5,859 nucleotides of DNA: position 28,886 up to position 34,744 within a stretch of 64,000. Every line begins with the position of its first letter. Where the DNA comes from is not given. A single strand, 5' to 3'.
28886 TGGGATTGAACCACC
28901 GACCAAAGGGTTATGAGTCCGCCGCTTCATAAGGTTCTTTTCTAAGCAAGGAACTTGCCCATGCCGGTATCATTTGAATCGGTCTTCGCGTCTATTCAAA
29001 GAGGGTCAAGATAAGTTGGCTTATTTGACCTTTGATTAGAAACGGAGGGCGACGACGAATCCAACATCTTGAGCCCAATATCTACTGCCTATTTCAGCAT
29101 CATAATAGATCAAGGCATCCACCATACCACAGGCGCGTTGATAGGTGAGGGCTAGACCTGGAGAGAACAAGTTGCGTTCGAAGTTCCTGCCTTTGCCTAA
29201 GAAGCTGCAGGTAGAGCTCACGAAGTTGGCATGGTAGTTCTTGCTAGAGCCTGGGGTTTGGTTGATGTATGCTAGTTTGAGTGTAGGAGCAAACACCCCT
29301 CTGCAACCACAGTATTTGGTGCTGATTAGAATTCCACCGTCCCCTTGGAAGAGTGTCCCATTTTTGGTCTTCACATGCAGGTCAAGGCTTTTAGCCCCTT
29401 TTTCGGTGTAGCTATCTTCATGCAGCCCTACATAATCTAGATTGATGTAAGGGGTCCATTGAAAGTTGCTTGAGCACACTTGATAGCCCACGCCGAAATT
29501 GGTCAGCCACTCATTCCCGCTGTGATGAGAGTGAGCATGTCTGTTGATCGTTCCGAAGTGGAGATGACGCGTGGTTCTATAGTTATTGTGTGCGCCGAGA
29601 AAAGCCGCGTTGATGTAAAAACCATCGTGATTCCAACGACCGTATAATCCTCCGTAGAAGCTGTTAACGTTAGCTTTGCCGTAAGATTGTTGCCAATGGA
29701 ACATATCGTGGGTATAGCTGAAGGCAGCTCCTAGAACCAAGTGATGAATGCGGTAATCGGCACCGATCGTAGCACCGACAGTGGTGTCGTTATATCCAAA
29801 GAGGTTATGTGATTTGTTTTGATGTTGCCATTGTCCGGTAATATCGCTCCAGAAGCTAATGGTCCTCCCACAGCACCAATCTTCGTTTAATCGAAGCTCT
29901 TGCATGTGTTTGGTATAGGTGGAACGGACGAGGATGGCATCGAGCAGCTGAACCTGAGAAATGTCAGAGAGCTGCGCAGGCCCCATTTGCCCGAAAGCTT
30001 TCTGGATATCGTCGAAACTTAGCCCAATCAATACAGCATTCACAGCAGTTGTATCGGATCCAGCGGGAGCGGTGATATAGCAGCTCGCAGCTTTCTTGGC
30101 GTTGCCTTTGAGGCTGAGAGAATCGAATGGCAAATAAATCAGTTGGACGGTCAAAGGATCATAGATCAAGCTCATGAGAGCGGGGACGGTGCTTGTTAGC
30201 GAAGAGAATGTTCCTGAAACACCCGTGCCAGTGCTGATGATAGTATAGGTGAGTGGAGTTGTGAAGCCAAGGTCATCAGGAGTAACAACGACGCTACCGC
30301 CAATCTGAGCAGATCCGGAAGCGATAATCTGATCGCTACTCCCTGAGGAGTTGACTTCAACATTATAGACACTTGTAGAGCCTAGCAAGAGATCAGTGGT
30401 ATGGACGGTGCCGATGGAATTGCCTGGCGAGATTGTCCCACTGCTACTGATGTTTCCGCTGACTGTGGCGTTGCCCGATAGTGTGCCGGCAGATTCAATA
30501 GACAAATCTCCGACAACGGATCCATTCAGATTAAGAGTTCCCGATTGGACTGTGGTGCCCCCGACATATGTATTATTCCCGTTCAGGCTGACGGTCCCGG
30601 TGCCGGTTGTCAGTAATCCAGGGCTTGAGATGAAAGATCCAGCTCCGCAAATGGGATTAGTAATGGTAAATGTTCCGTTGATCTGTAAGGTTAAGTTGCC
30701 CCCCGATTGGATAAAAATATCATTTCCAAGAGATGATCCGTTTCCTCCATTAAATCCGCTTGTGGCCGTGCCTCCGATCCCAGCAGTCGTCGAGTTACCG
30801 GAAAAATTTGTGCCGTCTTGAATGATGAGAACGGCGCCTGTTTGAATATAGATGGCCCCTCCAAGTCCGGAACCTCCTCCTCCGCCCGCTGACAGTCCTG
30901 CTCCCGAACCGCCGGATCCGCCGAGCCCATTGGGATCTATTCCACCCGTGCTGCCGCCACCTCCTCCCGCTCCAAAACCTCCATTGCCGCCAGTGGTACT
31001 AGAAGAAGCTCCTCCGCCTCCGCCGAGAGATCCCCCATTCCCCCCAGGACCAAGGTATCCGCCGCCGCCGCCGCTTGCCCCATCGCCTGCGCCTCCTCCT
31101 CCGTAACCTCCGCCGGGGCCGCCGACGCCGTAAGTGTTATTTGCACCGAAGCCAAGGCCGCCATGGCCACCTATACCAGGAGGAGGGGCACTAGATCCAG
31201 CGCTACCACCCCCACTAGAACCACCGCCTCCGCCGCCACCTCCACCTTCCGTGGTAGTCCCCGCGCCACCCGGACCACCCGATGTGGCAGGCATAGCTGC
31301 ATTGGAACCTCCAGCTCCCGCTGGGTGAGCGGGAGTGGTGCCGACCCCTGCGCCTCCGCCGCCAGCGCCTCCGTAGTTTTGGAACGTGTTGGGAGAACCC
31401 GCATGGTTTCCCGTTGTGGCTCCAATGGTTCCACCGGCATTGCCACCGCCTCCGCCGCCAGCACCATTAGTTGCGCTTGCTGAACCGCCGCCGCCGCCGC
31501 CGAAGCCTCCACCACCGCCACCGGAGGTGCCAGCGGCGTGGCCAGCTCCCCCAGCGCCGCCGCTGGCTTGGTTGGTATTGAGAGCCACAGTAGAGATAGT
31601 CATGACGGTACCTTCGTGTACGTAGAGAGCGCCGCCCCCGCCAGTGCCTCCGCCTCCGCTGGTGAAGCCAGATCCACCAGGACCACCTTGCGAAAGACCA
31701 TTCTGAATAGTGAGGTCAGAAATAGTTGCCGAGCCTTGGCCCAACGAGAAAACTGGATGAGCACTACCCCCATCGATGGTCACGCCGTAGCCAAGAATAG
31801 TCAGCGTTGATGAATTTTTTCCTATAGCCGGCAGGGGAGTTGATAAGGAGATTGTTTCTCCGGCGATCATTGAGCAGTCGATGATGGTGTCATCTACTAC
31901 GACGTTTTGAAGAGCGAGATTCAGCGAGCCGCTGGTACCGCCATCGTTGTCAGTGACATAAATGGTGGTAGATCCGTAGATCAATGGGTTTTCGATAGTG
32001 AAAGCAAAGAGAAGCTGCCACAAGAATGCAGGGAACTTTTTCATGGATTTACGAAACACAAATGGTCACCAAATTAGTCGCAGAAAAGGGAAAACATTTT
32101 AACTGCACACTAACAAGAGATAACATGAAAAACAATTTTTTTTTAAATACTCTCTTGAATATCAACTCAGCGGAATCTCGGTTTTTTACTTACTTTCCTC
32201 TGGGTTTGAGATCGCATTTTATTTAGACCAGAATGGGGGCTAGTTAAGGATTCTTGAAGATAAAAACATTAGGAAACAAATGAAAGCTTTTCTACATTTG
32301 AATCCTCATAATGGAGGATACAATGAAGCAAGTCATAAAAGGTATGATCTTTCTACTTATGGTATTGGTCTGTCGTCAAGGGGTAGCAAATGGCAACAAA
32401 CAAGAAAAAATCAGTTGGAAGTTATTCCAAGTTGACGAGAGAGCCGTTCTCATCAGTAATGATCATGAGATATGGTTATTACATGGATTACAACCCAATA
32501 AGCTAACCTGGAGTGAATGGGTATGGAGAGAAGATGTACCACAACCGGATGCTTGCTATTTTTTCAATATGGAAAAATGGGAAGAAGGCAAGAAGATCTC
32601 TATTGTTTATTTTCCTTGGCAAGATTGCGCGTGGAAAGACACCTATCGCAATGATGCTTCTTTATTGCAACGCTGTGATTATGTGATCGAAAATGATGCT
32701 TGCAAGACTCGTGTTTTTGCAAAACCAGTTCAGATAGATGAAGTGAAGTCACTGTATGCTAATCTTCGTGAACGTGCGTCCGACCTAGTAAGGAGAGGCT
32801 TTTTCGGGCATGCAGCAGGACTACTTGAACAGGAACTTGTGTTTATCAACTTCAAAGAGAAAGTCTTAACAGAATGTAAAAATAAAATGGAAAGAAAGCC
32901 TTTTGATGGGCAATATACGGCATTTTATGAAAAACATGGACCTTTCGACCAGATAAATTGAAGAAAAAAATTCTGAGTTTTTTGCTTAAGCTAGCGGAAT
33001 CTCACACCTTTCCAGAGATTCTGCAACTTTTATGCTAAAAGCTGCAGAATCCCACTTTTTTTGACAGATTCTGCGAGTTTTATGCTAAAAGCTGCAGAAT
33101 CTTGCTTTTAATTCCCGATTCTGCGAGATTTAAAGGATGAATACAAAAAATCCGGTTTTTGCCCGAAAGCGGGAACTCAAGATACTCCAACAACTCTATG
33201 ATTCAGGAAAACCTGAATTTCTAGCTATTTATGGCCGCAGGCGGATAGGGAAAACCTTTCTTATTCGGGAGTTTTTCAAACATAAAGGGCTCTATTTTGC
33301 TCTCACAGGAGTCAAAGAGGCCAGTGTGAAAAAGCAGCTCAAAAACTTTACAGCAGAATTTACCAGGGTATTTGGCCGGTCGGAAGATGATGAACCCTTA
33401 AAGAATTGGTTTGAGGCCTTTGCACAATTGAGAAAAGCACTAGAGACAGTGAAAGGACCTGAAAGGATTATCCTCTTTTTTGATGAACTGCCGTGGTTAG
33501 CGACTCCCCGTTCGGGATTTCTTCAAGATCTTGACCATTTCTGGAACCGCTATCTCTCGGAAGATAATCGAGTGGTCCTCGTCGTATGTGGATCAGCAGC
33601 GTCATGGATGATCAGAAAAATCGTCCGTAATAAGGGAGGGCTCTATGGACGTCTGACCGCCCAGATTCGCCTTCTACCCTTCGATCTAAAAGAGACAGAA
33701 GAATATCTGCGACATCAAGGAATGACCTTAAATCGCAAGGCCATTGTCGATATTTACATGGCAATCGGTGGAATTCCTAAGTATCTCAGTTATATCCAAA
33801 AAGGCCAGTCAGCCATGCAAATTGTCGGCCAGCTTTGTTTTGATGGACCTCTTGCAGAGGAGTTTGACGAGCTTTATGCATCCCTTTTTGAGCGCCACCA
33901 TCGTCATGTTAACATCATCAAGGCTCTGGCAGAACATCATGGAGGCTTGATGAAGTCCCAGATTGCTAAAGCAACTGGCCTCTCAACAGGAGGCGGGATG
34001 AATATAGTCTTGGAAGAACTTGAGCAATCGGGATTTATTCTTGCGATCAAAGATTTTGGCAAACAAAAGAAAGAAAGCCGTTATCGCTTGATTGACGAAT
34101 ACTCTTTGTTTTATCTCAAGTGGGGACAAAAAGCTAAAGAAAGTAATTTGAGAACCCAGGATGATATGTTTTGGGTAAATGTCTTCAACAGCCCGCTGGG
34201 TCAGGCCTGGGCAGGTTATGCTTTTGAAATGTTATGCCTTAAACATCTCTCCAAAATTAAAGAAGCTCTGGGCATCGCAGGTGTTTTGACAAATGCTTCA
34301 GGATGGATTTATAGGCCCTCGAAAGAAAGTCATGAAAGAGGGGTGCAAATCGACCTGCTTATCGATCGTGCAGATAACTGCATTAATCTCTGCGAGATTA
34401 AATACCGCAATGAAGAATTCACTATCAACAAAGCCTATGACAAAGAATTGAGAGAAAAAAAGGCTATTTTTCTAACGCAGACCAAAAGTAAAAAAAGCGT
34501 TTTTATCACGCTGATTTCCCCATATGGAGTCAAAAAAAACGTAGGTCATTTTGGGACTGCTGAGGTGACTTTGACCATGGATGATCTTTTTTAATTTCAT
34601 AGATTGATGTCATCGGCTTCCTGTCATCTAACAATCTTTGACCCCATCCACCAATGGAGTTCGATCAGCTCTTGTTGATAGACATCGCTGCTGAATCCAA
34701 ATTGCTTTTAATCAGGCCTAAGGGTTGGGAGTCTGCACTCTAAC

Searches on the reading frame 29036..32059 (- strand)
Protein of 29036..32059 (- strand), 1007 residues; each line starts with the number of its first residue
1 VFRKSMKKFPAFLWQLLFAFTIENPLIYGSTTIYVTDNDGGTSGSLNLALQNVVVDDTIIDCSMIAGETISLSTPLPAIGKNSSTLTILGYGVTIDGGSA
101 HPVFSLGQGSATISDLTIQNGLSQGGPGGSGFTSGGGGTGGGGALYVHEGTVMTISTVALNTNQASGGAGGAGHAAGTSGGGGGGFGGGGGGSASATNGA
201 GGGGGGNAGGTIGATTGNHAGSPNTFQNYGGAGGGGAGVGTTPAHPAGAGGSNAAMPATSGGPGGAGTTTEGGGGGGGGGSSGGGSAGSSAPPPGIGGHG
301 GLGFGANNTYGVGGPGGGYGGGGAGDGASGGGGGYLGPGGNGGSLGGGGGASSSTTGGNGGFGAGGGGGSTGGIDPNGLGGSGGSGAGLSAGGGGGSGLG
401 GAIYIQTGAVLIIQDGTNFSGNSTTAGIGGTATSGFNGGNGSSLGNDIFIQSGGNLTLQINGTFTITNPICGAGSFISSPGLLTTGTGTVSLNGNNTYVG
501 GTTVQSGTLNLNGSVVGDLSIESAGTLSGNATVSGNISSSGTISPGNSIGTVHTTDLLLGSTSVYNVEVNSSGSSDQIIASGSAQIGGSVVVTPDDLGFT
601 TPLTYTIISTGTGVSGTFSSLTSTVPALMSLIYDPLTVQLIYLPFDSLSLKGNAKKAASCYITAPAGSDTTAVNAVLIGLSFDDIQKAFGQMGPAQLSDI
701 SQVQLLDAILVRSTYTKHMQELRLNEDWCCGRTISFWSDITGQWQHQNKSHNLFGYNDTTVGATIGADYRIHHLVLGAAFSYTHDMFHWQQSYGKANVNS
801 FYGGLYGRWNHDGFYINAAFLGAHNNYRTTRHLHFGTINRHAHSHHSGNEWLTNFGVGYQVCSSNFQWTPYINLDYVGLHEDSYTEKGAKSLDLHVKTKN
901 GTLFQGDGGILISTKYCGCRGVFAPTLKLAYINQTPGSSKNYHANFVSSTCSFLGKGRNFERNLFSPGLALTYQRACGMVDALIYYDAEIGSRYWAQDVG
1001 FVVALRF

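Call 73: search_protein_families(library=pfam, proteins=[window:29036-32059:-], max_evalue=0.001)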
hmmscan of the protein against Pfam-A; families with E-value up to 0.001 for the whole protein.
window:29036-32059:- (1007 aa): 1 family
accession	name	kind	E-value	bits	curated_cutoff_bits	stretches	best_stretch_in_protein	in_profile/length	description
PF03797.25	Autotransporter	-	1.4e-44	153.2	26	1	736-974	1-243/255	Autotransporter beta-domain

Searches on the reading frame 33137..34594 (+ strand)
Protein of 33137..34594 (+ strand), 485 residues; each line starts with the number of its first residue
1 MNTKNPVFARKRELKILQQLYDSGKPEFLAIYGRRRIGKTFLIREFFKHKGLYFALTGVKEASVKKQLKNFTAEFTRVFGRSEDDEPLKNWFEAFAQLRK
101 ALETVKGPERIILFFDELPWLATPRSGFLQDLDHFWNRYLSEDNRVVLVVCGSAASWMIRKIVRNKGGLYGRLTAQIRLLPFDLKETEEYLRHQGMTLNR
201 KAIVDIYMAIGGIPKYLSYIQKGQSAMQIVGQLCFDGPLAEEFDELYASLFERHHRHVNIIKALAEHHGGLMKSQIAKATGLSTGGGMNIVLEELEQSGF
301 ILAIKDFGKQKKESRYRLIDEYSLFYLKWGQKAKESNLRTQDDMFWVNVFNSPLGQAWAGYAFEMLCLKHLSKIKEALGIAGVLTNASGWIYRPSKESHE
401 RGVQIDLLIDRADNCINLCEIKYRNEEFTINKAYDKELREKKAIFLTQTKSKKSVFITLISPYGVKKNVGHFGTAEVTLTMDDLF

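Call 4: search_protein_families(library=pfam, proteins=[window:33137-34594:+], max_evalue=1)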
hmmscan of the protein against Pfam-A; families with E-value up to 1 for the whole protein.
window:33137-34594:+ (485 aa): 11 families
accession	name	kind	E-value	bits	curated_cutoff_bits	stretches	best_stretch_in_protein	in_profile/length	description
PF01637.24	ATPase_2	-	2.5e-21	77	33.2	1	8-219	2-224/225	ATPase domain predominantly from Archaea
PF13173.12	AAA_14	-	9.2e-08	32.6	27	1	27-186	3-127/129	AAA domain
PF13191.12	AAA_16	-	2.1e-07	32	32.6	1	7-123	2-146/167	AAA ATPase domain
PF13401.12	AAA_22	-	3.3e-05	24.6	27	1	27-153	6-123/130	AAA domain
PF03008.20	DUF234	-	0.002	18.9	22.5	1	338-426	12-92/100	Archaea bacterial proteins of unknown function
PF00931.28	NB-ARC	-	0.002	17.9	23.5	1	15-116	7-107/248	NB-ARC domain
PF00004.35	AAA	-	0.0083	17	21.2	1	31-153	3-109/131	ATPase family associated with various cellular activities (AAA)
PF09339.16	HTH_IclR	-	0.022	15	22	1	258-283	6-31/52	IclR helix-turn-helix domain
PF25201.1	nSTAND6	-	0.079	13.4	27.7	1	10-53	4-45/148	Novel STAND NTPase 6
PF02317.23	Octopine_DH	-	0.086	13.3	30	1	70-157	71-131/150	NAD/NADP octopine/nopaline dehydrogenase, alpha-helical domain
PF09436.16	DUF2016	-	0.093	12.9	24.3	1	115-179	8-73/74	Domain of unknown function (DUF2016)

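Call 5: search_protein_families(library=padloc, proteins=[window:33137-34594:+], max_evalue=1)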
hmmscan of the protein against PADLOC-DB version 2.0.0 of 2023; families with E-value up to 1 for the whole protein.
window:33137-34594:+ (485 aa): 8 families
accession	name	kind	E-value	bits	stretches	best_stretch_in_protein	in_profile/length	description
PDLC04984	PDC-S27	-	1.6e-182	605.7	1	7-485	4-473/474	-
PDLC04985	PDC-S27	-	4e-19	66.9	1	7-451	6-441/484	-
PDLC04787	PDC-S01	-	6.6e-09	33.1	1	7-228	10-197/412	-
PDLC04789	PDC-S01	-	3.6e-06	24.3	1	24-74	15-65/375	-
PDLC04792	PDC-S01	-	0.00052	16.7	1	15-51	8-44/452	-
PDLC04791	PDC-S01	-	0.0027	14.5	1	13-190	6-153/395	-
PDLC04786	PDC-S01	-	0.0073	13.1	1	23-51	17-45/439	-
PDLC04788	PDC-S01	-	0.017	12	1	14-55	7-48/448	-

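Call 6: search_protein_families(library=ncbifam, proteins=[window:33137-34594:+], max_evalue=1)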
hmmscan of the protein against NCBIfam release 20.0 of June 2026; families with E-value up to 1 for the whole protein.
window:33137-34594:+ (485 aa): 0 families
